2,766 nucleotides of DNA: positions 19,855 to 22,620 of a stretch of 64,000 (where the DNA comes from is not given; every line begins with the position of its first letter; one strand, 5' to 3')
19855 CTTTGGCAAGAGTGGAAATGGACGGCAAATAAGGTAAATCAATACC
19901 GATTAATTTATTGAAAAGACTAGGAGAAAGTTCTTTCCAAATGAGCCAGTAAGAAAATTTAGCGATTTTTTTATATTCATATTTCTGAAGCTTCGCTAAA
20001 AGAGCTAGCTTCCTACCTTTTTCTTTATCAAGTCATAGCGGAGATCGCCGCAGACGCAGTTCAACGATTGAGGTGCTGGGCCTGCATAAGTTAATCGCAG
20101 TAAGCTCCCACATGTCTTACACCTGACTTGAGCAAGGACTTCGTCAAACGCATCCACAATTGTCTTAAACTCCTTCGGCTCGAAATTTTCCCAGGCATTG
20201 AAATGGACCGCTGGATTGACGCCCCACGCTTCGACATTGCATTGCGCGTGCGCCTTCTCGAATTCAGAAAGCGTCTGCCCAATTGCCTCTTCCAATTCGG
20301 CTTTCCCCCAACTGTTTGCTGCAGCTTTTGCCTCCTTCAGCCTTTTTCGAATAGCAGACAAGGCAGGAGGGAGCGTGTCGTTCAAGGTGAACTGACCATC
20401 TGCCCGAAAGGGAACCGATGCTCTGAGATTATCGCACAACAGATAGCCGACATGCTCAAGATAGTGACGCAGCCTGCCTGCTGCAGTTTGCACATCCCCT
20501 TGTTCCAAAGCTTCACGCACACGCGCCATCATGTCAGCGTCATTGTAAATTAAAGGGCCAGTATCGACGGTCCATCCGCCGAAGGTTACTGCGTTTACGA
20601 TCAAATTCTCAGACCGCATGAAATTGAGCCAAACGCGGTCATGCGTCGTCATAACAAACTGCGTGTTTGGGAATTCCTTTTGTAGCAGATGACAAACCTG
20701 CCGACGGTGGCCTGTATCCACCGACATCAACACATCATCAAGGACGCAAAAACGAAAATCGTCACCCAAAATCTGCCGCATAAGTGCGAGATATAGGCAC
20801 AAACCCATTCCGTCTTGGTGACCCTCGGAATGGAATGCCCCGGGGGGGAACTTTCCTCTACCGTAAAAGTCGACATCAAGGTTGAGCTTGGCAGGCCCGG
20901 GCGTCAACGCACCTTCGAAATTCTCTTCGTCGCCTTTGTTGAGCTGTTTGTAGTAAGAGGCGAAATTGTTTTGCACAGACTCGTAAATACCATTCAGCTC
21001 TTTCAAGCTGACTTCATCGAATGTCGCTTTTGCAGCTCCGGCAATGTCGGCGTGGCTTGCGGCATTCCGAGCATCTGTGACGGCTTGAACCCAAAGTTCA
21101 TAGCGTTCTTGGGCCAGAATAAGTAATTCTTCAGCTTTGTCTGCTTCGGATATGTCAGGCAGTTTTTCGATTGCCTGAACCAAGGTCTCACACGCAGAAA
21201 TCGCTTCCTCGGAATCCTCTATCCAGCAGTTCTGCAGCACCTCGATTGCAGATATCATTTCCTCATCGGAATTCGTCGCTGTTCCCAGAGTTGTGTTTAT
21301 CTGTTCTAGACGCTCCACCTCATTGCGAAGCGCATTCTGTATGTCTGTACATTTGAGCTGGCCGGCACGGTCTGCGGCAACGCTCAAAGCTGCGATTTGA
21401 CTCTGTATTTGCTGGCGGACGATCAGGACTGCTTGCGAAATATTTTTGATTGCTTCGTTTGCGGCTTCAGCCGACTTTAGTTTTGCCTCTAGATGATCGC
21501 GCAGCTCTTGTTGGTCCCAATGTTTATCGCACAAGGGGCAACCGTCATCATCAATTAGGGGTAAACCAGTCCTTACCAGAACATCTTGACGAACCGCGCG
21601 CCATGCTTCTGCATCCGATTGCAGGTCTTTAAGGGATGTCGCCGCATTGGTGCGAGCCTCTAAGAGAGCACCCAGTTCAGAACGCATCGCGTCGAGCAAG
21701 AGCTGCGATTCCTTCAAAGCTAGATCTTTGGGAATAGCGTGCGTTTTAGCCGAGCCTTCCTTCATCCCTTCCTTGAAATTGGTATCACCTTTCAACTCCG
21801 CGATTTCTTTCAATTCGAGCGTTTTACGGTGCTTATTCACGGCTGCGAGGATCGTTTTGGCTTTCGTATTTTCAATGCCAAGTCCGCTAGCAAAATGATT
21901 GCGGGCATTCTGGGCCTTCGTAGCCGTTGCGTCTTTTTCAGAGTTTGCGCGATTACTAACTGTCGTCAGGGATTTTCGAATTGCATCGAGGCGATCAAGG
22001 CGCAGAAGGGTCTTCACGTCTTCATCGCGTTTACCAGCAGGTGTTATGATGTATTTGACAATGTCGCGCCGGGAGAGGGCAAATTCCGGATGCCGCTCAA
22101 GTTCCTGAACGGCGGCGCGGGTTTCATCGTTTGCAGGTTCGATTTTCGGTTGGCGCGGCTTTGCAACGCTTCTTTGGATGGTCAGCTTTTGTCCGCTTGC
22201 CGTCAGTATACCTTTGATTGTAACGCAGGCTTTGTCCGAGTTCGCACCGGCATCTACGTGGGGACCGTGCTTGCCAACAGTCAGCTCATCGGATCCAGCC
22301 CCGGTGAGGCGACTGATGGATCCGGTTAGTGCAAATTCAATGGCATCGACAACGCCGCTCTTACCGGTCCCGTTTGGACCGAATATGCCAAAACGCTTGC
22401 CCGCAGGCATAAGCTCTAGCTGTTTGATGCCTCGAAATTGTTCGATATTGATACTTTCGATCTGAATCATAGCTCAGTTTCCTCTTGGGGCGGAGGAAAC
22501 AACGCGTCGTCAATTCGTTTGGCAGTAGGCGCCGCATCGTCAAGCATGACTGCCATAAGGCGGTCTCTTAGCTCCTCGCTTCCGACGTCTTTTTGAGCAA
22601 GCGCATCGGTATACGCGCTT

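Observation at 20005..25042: Three co-oriented genes resemble Lamassu in layout but use non-canonical components: Mrr-nuclease/STAND NTPase, a 65-aa ORF and a Rad50/SMC-like zinc-hook ATPase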

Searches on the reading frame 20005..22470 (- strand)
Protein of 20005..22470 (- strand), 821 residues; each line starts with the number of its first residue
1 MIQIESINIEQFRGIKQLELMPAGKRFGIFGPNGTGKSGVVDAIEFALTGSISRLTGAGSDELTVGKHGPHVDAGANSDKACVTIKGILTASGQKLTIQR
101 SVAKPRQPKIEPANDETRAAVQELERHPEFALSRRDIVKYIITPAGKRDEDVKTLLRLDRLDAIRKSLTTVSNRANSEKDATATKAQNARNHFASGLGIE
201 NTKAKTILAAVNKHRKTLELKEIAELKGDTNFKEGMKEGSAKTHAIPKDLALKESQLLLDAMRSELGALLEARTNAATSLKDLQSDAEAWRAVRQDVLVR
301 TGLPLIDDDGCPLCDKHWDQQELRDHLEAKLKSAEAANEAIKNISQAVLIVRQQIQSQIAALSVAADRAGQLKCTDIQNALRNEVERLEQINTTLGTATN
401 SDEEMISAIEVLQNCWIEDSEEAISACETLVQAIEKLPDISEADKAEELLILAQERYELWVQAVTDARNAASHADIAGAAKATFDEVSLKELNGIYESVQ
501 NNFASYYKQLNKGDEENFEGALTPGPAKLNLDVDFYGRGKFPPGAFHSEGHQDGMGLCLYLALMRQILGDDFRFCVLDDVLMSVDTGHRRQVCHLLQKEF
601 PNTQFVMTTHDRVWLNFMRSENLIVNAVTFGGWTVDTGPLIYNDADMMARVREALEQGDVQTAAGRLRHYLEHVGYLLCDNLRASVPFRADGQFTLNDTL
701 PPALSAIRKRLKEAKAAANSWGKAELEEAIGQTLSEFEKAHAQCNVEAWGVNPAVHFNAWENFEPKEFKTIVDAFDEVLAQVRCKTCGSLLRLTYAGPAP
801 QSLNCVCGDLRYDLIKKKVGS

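Call 3: search_protein_families(library=pfam, proteins=[window:20005-22470:-], max_evalue=0.1)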
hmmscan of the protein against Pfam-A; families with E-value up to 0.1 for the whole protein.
window:20005-22470:- (821 aa): 7 families
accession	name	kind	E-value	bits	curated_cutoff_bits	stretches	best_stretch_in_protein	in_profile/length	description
PF02463.25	SMC_N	-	1.2e-16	61.3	40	1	4-618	2-205/220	RecF/RecN/SMC N terminal domain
PF13476.12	AAA_23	-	7.5e-15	56.5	27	1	6-203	1-185/201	AAA domain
PF13555.12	AAA_29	-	2.4e-06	27.6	27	1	3-51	3-49/61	P-loop containing region of AAA domain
PF13304.12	AAA_21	-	0.00016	22.3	27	0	28-56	3-34/304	AAA domain, putative AbiEii toxin, Type IV TA system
PF13175.12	AAA_15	-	0.0057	16.7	32.1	1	4-73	3-55/374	AAA ATPase domain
PF11398.14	DUF2813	-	0.037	13.8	21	0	4-50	3-48/372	Protein of unknown function (DUF2813)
PF13199.12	Glyco_hydro_66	-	0.037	13.1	23.7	1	574-637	194-258/546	Glycosyl hydrolase family 66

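Call 4: search_protein_families(library=padloc, proteins=[window:20005-22470:-], max_evalue=0.1)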
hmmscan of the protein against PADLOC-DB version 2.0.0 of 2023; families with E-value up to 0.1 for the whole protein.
window:20005-22470:- (821 aa): 59 families (the best 25 are shown)
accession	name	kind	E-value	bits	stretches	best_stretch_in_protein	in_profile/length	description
PDLC03859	LmuB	-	9.8e-27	92.4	1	1-619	2-593/611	-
PDLC04135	mad3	-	1.2e-17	62.6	1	4-620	2-331/374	mads_3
PDLC03865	LmuB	-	8.2e-17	58.7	2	4-250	3-259/1007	-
PDLC00271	PtuA1|PtuA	-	5.6e-15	53.8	2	3-126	2-122/421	AAA ATPase domain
PDLC00278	PtuA1|PtuA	-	7.5e-12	43.2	2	3-126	2-128/436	AAA ATPase domain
PDLC00298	PtuA1|PtuA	-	8.9e-12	42.8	2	3-64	2-63/423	AAA ATPase domain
PDLC00267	PtuA1|PtuA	-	2.1e-11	41.6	3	3-58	2-57/438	AAA ATPase domain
PDLC00284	PtuA1|PtuA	-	5.3e-11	40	2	2-62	60-121/545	AAA ATPase domain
PDLC03861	LmuB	-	8.7e-11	38.5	1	3-111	209-311/1213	-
PDLC00310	PtuA1|PtuA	-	4.8e-09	33.8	2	3-60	2-59/443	AAA ATPase domain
PDLC00311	PtuA1|PtuA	-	1.1e-08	32.5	2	3-59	2-58/455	AAA ATPase domain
PDLC04168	GajA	-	1.6e-08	31.7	1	1-50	1-50/570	-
PDLC00299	PtuA1|PtuA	-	3.7e-08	30.8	2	2-49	53-100/535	AAA ATPase domain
PDLC02335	AbiLi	-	5.2e-08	30.3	2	4-47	53-99/326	AbiLi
PDLC02981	AriAB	-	6.7e-08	29.7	1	3-49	2-48/694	-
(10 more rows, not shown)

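Call 5: search_protein_families(library=ncbifam, proteins=[window:20005-22470:-], max_evalue=0.1)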
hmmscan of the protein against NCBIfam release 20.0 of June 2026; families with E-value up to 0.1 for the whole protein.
window:20005-22470:- (821 aa): 12 families
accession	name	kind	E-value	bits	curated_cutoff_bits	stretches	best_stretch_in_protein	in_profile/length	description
TIGR00611.2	recf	equivalog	2.9e-11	43.1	172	2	4-51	1-48/339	DNA replication/repair protein RecF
NF041760.1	PtuA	equivalog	2.7e-06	26.6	500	2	2-60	50-108/524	retron Ec78 anti-phage system effector ATPase PtuA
NF010680.0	PRK14079.1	equivalog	5.7e-06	25.6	386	1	3-104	2-101/349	recombination protein F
TIGR02169.1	SMC_prok_A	equivalog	0.00011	20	729.4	1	4-102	2-100/1165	chromosome segregation protein SMC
NF041034.1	Rad50_Sulf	equivalog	0.00014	19.9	1000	1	3-92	2-89/872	DNA double-strand break repair ATPase Rad50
NF041752.4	sbcc_Bac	equivalog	0.00021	19.3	1420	1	22-55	27-59/1130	exonuclease subunit SbcC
NF053563.1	Rkd4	equivalog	0.00025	19.3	860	1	3-50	2-49/747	arcadin-4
NF003034.1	PRK03918.1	equivalog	0.0017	16.4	700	1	2-412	1-410/878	DNA double-strand break repair ATPase Rad50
TIGR02168.1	SMC_prok_B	equivalog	0.0027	15.5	567.35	1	28-48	27-47/1181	chromosome segregation protein SMC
NF053840.1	MnTportMntADein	equivalog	0.016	14.7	400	0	563-611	143-192/240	manganese ABC transporter ATP-binding protein MntA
NF002244.0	PRK01156.1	equivalog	0.032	12.3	847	1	29-50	28-49/895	DNA double-strand break repair ATPase Rad50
NF040873.1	AztA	equivalog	0.039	13.5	220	0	22-44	16-38/191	zinc ABC transporter ATP-binding protein AztA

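Call 7: find_homologous_proteins(query=window:20005-22470:-)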
Query window:20005-22470:- (821 aa): 1115 proteins with E <= 0.001 among 8000 candidates; the best 120 are listed.
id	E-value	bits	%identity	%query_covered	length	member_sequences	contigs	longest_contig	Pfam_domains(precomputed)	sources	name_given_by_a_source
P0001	0.0e+0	1850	100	100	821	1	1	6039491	PF13476.13,PF13555.13,PF02463.26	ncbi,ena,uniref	ncbi:AAA family ATPase [Roseibium sp.]|uniref:AAA family ATPase n=1 Tax=Roseibium sp. TaxID=1936156 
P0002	0.0e+0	1596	86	100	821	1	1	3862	PF13476.13,PF13555.13,PF02463.26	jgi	-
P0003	0.0e+0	1583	85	100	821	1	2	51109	PF13476.13,PF13555.13,PF02463.26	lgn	-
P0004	0.0e+0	1288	70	100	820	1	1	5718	PF13175.13,PF13476.13,PF13555.13,PF02463.26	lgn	-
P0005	0.0e+0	1226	66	100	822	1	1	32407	PF13476.13,PF02463.26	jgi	jgi:recombinational DNA repair ATPase RecF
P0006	0.0e+0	1193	64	100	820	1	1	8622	PF13476.13,PF02463.26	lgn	-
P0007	0.0e+0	1155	64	100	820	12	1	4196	PF13175.13,PF13476.13,PF02463.26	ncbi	-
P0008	0.0e+0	1106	66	89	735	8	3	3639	-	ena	-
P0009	8.0e-258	876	50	100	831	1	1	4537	PF13476.13,PF13555.13,PF02463.26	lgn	-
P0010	1.8e-231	789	47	100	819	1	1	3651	PF13175.13,PF13476.13,PF02463.26,PF13304.13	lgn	-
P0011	1.7e-230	785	46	100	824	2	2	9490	PF13175.13,PF13476.13,PF02463.26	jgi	-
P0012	2.1e-227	775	46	100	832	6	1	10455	PF13476.13,PF02463.26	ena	-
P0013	1.1e-225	769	45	100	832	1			PF13476.13,PF02463.26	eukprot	eukprot:TRINITY_DN70772_c0_g1_i1.p1 TRINITY_DN70772_c0_g1~~TRINITY_DN70772_c0_g1_i1.p1 ORF type:comp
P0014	1.3e-225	769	47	100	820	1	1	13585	PF13175.13,PF13476.13,PF13555.13,PF02463.26,PF13304.13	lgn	-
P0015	2.3e-225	768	44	100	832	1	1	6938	PF13476.13,PF02463.26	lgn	-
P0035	2.9e-212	725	43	98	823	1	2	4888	PF13175.13,PF13476.13,PF13555.13,PF02463.26,PF13166.13,PF13304.13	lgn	-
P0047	1.8e-211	723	44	100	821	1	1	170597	PF13175.13,PF13476.13,PF13555.13,PF02463.26,PF13166.13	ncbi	ncbi:MAG: AAA family ATPase [Sphingomonadaceae bacterium]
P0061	5.5e-210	718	43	98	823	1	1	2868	PF13175.13,PF13476.13,PF13555.13,PF02463.26,PF13166.13,PF13304.13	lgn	-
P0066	9.6e-210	717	43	99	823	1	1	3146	PF13175.13,PF13476.13,PF02463.26,PF13166.13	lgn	-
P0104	6.6e-208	711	42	99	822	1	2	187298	PF13175.13,PF13476.13,PF13555.13,PF02463.26,PF13166.13,PF13304.13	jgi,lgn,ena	-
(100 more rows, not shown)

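Call 9: find_related_loci(query=A1, collection=genome_contigs, flank=8000)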
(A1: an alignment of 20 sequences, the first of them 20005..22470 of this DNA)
Query A1 (821 aa) in genome_contigs; peptide patterns used: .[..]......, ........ (x = any residue, [..] = any of these).
494 stretches matched a pattern; 433 encode a relative of the query (tblastn E <= 1e-3); the best 80 are kept; 80 distinct loci.
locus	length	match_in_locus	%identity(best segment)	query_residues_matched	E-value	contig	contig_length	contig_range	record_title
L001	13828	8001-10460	64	1-820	0e+0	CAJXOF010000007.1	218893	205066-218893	MAG TPA_asm: uncultured Hyphomonadaceae bacterium isolate SRR3933198_bin.6_MetaBAT_v2.12.1_MAG genome assembly, contig:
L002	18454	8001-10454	44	1-814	0e+0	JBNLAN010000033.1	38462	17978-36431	MAG: Mariprofundaceae bacterium isolate C2.bin.51.orig k141_93465, whole genome shotgun sequence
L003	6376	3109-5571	43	1-817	0e+0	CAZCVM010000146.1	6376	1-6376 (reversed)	MAG TPA_asm: uncultured Leptospiraceae bacterium isolate SRP141376_co5_281 genome assembly, contig: NODE_28795_length_63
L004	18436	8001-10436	44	1-807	0e+0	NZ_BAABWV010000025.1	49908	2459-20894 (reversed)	Aquicoccus sp. SU-CL01552 sequence25, whole genome shotgun sequence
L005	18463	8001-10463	44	1-817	0e+0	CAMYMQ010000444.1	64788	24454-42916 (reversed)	MAG: uncultured Alphaproteobacteria bacterium isolate Biocath_Alpha_02 genome assembly, contig: k127_31620, whole genome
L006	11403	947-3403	43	1-814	0e+0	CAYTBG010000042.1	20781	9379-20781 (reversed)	MAG TPA_asm: uncultured Eubacteriales bacterium isolate SRP068000_co2_7 genome assembly, contig: NODE_1830_length_20781_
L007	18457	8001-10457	43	1-817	0e+0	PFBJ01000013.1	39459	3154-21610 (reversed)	MAG: Candidatus Kaiserbacteria bacterium CG10_big_fil_rev_8_21_14_0_10_49_17 CG10_8_21_14_0.10_scaffold_1066_c, whole ge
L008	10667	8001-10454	43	1-814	0e+0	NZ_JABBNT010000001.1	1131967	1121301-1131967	Pacificispira spongiicola strain KN72 Scaffold1, whole genome shotgun sequence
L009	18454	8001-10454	43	1-814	0e+0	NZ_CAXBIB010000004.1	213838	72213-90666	MAG: uncultured Parvibaculum sp. isolate ERR2762144_binner12_Refined_24 ERZ3421829.12, whole genome shotgun sequence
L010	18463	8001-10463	42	1-816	0e+0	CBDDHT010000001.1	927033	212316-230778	MAG: Methyloligellaceae bacterium isolate c3c507ba-ec01-4e02-bce8-0f298382d81c genome assembly, contig: contig_1, whole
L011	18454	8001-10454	43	1-814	0e+0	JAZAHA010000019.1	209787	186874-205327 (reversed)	MAG: Pseudomonadota bacterium isolate XB_MAG810 DB_MAG810_0019, whole genome shotgun sequence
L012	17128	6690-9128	42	1-808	0e+0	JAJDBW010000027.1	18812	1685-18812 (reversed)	MAG: Nitrospirota bacterium isolate OFTM308 OFTM308_26, whole genome shotgun sequence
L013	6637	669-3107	42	1-808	0e+0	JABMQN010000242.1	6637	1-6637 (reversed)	MAG: Chloroflexota bacterium isolate bin.164 k141_6264167, whole genome shotgun sequence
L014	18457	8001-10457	41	1-817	0e+0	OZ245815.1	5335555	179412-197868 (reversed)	MAG: Alphaproteobacteria bacterium isolate 7f0d7cf2-30dd-46ca-8880-9cb867015a81 genome assembly, chromosome: 1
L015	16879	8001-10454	42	1-814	0e+0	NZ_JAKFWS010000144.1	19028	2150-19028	MAG: Methylocystis sp. isolate ND1_Bin_1_1 ND1_0000397, whole genome shotgun sequence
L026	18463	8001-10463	41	1-817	0e+0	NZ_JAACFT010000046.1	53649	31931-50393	Bradyrhizobium sp. CSA207 NODE_46_length_53649_cov_12.2252, whole genome shotgun sequence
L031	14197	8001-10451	40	1-818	0e+0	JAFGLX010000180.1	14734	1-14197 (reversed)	MAG: Candidatus Omnitrophota bacterium isolate Zod_Metabat.422 k87_13963847, whole genome shotgun sequence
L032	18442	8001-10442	41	1-817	0e+0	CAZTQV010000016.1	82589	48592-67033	MAG TPA_asm: uncultured Phycisphaeraceae bacterium isolate SRP342821_co1_63 genome assembly, contig: NODE_190_length_825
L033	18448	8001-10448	41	1-817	0e+0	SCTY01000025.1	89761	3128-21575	MAG: Betaproteobacteria bacterium isolate FW602_bin.15 FW602_bin.15-52331, whole genome shotgun sequence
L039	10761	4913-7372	37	1-817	0e+0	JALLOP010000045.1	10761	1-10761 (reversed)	Patescibacteria group bacterium AH-259-L07 AH-259-L07_NODE_45, whole genome shotgun sequence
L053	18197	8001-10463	43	1-817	0e+0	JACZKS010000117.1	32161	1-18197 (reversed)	MAG: Rhodospirillales bacterium isolate MAG51 rhodospirillaceae_1_contig_711802, whole genome shotgun sequence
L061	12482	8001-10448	39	1-817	0e+0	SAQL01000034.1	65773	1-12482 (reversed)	MAG: Mesorhizobium sp. isolate N.Ca.IN.013.02.1 NODE_34_length_65773_cov_16.547673, whole genome shotgun sequence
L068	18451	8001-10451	40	1-817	0e+0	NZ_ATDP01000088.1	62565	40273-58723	Sphingobium lactosutens DS20 contig088, whole genome shotgun sequence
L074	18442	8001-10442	39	1-817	0e+0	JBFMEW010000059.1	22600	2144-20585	MAG: Acidobacteriota bacterium isolate MAG255 MAG255_59, whole genome shotgun sequence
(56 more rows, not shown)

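Call 19: search_solved_structures(query=A1, max_evalue=0.01)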
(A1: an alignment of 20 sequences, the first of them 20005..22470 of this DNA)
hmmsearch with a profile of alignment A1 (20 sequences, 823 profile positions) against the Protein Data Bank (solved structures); distinct sequences matched with E-value up to 0.01: 53.
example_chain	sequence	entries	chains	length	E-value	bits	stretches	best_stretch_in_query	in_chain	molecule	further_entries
8ee4_A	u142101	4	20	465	1.3e-08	36.8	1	3-48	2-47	PtuA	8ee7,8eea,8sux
1e69_A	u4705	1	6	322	1.4e-07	33.3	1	551-618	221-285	CHROMOSOME SEGREGATION SMC PROTEIN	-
3aux_A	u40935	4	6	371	2.5e-07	32.5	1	4-206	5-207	DNA double-strand break repair rad50 ATPase | DNA double-strand break repair Rad50 ATPase,DNA double-strand break repair Rad50 ATPase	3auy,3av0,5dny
9n69_A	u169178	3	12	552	6.3e-07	31.1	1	4-50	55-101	AAA family ATPase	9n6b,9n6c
8ro6_A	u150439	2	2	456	7.2e-07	30.9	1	4-55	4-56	Structural maintenance of chromosomes protein 1A (SMC1A)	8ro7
3qf7_A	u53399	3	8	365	1.1e-06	30.3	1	5-180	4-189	Rad50 | Probable DNA double-strand break repair Rad50 ATPase,Probable DNA double-strand break repa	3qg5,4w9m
8p0a_A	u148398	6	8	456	1.1e-06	30.3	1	4-55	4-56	Structural maintenance of chromosomes protein 1A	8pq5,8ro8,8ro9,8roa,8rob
3tho_A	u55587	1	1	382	1.5e-06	29.9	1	5-180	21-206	Probable DNA double-strand break repair Rad50 ATPase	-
3qku_A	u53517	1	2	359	1.7e-06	29.7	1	3-219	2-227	DNA double-strand break repair rad50 ATPase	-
5f3w_B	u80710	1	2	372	2.3e-06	29.3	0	4-218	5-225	DNA double-strand break repair Rad50 ATPase,DNA double-strand break repair Rad50 ATPase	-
9e8z_C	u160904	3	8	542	5e-06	28.2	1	2-68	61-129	Retron Ec83 probable ATPase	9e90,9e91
3zgx_A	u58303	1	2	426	7.1e-06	27.7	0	18-58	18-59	CHROMOSOME PARTITION PROTEIN SMC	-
5xg3_A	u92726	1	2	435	7.6e-06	27.6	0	18-58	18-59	Chromosome partition protein Smc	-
6zz6_B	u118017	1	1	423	1e-05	27.1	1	4-106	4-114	Structural maintenance of chromosomes protein 3,Structural maintenance of chromosomes prot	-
6qj0_A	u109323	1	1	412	1.2e-05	27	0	578-611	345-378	Structural maintenance of chromosomes protein,Structural maintenance of chromosomes protei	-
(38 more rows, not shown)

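Call 28: find_encoding_contigs(protein=P0003, flank=6000, max_places=3)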
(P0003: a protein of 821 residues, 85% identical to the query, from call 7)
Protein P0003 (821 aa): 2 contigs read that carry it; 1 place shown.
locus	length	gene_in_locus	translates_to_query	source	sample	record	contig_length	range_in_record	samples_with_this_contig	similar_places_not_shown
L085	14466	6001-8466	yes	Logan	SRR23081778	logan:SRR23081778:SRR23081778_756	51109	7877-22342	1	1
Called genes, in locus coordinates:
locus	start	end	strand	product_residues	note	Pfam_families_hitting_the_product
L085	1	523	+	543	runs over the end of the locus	-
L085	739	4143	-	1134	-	PF13476:AAA_23 (weak), PF13514:AAA_27, PF02463:SMC_N (weak)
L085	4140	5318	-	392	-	PF00149:Metallophos, PF12850:Metallophos_2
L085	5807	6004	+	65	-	-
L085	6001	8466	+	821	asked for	PF02463:SMC_N, PF13476:AAA_23, PF13555:AAA_29 (weak)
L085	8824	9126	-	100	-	-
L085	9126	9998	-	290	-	PF12834:Phage_int_SAM_2, PF12835:Integrase_1 (weak)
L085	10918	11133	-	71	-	-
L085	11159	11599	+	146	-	-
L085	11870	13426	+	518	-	PF00145:DNA_methylase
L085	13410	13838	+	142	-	PF03852:Vsr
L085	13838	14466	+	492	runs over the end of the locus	PF02518:HATPase_c (weak), PF13589:HATPase_c_3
